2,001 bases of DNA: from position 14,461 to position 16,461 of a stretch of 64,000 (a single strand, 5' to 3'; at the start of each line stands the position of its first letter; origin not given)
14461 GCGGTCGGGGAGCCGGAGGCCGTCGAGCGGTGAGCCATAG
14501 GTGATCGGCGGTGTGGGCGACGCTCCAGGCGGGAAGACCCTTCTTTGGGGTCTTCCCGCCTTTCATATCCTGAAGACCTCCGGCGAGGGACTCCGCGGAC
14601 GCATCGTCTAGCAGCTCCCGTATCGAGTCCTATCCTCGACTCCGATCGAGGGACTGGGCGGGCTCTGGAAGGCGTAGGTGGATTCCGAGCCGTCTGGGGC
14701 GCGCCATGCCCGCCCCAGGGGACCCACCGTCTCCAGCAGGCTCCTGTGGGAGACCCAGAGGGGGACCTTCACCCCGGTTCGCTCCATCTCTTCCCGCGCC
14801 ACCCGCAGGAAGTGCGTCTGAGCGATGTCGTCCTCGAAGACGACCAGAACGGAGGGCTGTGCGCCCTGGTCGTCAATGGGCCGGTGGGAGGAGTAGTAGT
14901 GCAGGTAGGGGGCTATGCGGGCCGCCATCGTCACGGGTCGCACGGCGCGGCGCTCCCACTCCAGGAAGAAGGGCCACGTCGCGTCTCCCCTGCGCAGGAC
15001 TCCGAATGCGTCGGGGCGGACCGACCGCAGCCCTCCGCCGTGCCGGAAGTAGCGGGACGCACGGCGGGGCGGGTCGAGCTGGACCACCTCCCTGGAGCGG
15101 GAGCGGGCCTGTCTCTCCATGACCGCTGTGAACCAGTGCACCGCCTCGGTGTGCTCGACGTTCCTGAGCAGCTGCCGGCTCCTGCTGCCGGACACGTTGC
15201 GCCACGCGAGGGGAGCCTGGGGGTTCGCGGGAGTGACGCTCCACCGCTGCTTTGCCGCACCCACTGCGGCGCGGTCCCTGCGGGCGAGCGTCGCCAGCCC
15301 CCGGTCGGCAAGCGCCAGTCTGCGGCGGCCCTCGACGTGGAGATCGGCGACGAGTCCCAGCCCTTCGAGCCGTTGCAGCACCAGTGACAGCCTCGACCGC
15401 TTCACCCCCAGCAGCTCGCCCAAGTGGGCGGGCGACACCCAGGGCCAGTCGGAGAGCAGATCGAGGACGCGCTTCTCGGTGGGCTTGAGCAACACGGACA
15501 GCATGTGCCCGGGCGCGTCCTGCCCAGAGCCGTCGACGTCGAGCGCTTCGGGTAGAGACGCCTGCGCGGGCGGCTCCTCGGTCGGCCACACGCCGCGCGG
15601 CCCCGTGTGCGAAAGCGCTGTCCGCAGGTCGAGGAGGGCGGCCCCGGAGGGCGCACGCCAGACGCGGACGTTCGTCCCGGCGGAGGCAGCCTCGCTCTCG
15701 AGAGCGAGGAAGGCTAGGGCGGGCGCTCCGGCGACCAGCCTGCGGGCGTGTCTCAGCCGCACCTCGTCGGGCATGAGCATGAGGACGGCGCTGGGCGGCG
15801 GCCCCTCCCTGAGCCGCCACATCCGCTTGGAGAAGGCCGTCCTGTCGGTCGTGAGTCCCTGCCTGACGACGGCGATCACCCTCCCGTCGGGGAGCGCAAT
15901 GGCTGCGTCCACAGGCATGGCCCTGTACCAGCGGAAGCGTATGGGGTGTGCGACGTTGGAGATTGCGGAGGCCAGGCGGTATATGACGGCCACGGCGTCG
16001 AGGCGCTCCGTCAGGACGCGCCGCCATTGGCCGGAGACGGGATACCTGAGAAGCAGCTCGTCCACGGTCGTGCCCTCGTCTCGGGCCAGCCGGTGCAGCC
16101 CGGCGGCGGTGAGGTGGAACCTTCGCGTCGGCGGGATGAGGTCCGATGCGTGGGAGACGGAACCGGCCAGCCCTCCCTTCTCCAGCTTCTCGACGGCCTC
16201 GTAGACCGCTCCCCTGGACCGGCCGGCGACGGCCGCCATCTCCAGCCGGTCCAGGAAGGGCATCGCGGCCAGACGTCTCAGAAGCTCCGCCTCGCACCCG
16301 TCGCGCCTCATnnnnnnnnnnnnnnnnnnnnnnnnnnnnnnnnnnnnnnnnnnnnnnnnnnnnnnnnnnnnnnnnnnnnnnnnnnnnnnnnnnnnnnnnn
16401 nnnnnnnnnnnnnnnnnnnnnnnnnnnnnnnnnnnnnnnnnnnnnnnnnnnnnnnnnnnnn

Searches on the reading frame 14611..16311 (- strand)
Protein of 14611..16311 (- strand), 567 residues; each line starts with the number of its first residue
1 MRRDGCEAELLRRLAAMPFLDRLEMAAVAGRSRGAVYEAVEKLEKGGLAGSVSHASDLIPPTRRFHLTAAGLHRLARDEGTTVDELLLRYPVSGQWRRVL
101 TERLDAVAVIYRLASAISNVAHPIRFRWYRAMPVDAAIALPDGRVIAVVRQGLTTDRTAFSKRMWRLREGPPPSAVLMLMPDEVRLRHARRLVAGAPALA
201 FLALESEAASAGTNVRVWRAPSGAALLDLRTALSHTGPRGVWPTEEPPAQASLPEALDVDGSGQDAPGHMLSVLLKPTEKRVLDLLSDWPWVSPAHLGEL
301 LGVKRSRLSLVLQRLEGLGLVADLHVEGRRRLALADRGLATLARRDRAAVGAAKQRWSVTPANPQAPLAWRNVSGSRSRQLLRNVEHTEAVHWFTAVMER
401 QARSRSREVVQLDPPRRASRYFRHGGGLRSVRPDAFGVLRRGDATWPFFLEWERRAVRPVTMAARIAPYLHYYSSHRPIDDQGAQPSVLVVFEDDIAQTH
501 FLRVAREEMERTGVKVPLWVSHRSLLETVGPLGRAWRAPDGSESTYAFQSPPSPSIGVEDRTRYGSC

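Call 103: search_protein_families(library=pfam, max_evalue=0.00001, proteins=[window:14611-16311:-])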
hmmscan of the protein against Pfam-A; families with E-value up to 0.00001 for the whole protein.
window:14611-16311:- (567 aa): 3 families
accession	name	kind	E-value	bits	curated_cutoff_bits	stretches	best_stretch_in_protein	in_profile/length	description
PF13814.12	Replic_Relax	-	1.9e-07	31.8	25.3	1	296-483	14-186/191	Replication-relaxation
PF12802.13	MarR_2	-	1.1e-06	29.1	27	0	275-323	3-52/61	MarR family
PF01047.28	MarR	-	7.3e-06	26.2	24.6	0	276-322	2-48/59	MarR family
